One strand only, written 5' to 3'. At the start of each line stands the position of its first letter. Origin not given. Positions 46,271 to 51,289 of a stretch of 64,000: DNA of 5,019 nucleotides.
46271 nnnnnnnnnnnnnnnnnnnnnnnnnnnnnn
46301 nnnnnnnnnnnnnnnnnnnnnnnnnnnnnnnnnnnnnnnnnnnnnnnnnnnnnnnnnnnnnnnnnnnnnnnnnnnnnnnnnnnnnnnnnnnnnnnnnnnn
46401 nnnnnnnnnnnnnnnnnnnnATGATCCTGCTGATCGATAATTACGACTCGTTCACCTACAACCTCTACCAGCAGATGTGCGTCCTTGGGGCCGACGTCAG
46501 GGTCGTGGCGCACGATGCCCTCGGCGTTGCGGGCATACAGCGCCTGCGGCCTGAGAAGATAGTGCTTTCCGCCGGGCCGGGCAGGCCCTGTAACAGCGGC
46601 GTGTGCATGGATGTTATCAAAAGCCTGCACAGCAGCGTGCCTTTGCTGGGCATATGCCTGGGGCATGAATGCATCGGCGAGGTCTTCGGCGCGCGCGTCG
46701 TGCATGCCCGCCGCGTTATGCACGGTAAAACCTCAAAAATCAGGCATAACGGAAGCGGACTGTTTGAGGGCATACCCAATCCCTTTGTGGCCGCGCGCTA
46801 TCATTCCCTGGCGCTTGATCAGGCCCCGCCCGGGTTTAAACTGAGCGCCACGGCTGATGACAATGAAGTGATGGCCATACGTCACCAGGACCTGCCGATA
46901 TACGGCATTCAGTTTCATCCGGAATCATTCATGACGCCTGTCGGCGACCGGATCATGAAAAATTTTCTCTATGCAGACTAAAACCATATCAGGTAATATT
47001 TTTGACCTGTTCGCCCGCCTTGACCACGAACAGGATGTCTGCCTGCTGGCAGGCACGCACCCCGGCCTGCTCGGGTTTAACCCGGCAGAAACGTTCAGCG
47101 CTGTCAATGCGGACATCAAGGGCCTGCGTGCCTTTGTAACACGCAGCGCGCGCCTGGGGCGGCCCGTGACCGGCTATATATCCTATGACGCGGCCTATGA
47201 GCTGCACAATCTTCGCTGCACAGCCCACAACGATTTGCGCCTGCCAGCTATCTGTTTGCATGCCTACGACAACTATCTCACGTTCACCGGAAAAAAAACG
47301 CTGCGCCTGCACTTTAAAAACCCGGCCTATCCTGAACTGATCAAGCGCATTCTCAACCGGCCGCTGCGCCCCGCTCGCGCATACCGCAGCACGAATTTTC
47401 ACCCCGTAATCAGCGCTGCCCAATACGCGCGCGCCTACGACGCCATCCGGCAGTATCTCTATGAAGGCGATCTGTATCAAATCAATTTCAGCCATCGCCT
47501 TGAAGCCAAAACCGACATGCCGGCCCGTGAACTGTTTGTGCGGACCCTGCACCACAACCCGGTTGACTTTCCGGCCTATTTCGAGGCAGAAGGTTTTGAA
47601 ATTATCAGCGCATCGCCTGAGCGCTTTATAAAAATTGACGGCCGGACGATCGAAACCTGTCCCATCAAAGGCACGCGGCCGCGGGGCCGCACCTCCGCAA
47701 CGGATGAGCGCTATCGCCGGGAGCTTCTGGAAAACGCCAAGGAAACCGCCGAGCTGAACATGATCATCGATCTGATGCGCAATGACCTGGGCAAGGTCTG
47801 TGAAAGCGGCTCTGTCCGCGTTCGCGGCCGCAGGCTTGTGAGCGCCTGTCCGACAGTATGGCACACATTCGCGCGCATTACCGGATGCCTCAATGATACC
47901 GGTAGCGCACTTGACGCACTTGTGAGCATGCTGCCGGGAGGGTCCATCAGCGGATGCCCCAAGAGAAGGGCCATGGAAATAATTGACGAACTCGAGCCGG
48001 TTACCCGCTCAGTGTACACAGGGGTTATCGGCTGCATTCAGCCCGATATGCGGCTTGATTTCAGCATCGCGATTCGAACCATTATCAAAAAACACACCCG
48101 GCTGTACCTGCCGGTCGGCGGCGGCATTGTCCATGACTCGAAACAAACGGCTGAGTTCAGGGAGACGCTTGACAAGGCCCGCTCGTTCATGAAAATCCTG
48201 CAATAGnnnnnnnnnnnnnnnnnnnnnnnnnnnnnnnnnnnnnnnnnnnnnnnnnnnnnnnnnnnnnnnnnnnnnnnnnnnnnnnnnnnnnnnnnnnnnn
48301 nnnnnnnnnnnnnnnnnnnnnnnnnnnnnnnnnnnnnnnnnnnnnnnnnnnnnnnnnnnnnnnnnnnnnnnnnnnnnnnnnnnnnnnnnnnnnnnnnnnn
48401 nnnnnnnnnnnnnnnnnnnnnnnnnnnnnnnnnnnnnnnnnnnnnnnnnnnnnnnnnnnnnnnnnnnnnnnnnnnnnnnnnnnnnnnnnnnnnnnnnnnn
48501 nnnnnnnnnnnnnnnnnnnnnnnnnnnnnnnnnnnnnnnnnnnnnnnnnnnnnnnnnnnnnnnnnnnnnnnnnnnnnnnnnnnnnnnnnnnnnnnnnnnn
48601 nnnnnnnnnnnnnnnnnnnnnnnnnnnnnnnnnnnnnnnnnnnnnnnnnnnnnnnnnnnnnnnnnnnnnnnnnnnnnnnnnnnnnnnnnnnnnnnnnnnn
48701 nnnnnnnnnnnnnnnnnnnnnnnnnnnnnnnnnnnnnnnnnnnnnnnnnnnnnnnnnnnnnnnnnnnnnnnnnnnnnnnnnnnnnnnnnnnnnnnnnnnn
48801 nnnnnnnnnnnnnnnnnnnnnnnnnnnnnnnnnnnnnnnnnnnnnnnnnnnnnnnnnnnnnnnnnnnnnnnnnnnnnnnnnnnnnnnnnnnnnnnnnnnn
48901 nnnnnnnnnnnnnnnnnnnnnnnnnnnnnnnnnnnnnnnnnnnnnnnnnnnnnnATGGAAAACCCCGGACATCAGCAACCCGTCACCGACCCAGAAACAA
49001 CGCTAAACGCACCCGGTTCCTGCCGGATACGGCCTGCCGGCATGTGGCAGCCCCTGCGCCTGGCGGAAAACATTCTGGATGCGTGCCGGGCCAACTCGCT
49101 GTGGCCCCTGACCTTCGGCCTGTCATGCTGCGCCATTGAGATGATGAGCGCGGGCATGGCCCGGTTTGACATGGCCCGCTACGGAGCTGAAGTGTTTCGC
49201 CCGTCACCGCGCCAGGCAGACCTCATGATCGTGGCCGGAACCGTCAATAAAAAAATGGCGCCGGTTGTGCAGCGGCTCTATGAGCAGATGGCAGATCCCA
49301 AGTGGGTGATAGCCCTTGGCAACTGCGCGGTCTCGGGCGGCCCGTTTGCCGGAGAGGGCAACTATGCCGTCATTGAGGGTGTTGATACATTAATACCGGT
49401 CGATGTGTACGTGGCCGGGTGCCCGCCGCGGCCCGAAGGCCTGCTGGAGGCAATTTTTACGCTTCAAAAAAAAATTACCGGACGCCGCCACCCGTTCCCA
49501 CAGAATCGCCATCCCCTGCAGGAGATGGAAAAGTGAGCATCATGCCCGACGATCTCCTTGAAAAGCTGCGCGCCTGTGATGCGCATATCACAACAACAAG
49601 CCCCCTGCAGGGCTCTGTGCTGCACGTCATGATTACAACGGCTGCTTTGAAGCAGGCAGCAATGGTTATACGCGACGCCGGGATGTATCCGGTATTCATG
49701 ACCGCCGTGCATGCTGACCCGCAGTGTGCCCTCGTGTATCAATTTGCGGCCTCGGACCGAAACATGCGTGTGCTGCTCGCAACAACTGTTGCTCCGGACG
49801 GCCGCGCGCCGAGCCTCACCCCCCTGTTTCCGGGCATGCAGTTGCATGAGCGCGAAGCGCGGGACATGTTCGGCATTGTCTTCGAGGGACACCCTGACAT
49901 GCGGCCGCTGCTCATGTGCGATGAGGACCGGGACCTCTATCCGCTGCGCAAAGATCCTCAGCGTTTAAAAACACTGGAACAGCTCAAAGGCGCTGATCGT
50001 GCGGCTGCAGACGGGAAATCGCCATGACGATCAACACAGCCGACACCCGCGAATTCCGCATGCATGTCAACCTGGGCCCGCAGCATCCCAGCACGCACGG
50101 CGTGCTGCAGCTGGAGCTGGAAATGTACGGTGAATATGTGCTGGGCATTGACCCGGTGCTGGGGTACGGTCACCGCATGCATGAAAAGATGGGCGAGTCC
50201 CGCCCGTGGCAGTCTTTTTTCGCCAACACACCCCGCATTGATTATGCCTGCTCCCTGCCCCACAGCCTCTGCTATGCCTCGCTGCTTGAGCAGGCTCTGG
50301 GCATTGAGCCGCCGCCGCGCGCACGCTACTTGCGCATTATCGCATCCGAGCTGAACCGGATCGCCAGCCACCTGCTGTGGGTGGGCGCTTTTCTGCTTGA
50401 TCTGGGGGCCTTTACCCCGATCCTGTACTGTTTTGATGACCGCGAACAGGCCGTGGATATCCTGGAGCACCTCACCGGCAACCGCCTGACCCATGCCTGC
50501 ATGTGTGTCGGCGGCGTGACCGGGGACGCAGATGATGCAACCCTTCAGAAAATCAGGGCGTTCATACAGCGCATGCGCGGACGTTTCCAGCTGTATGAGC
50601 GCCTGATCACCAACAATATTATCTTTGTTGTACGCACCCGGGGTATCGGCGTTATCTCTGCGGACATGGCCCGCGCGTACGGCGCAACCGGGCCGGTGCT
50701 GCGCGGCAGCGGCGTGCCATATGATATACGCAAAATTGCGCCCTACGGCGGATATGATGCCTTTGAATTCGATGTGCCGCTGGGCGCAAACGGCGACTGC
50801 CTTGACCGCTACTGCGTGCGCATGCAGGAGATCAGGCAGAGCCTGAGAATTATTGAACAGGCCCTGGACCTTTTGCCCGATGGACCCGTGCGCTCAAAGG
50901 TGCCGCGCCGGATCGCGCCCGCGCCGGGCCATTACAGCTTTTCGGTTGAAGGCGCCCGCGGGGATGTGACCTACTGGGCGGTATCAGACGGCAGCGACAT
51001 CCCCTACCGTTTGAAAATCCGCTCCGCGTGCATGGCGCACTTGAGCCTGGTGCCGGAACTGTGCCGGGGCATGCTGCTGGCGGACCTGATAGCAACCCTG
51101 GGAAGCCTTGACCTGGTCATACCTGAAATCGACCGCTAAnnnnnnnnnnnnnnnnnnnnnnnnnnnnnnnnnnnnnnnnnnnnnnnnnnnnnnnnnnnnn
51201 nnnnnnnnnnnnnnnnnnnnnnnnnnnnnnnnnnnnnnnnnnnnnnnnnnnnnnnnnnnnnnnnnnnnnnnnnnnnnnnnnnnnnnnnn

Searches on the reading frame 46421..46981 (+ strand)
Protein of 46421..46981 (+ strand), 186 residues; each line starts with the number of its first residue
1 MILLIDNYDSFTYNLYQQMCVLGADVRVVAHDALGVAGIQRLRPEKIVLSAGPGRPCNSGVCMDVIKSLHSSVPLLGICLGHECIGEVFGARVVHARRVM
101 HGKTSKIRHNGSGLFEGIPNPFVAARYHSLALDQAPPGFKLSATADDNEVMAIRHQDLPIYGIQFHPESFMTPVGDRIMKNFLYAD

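Call 71: search_protein_families(library=pfam, proteins=[window:46421-46981:+], max_evalue=0.00001)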
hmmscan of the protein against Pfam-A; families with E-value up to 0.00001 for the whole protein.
window:46421-46981:+ (186 aa): 2 families
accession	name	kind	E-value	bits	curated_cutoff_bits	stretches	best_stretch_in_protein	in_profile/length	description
PF00117.34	GATase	-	4.8e-54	183.3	22.8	1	3-184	1-188/190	Glutamine amidotransferase class-I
PF07722.19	Peptidase_C26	-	9.6e-11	42.3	20.5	1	68-168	101-219/219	Peptidase C26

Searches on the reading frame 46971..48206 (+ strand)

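Call 71: search_protein_families(library=pfam, proteins=[window:46971-48206:+], max_evalue=0.00001)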
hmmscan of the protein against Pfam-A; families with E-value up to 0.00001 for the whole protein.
window:46971-48206:+ (411 aa): 1 family
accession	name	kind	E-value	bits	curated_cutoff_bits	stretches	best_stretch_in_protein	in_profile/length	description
PF00425.24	Chorismate_bind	-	4.8e-80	269.3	27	1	150-402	3-257/257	chorismate binding enzyme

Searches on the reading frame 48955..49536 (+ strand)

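Call 71: search_protein_families(library=pfam, proteins=[window:48955-49536:+], max_evalue=0.00001)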
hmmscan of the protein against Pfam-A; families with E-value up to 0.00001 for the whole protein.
window:48955-49536:+ (193 aa): 1 family
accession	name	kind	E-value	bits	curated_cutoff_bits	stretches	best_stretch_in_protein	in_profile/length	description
PF01058.29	Oxidored_q6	-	5.6e-30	104.1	27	1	58-169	3-127/128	NADH ubiquinone oxidoreductase, 20 Kd subunit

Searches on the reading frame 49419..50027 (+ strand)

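Call 71: search_protein_families(library=pfam, proteins=[window:49419-50027:+], max_evalue=0.00001)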
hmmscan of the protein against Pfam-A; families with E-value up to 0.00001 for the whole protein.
window:49419-50027:+ (202 aa): 1 family
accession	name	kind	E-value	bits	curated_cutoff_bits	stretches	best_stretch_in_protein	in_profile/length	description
PF00329.25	Complex1_30kDa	-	1.6e-25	90.5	22.5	1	71-180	2-118/124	Respiratory-chain NADH dehydrogenase, 30 Kd subunit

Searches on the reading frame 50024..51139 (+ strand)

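Call 71: search_protein_families(library=pfam, proteins=[window:50024-51139:+], max_evalue=0.00001)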
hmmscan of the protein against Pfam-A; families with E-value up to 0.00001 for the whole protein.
window:50024-51139:+ (371 aa): 1 family
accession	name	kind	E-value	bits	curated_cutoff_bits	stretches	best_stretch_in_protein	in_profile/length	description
PF00346.24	Complex1_49kDa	-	2.6e-88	296.1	24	1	126-371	1-271/271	Respiratory-chain NADH dehydrogenase, 49 Kd subunit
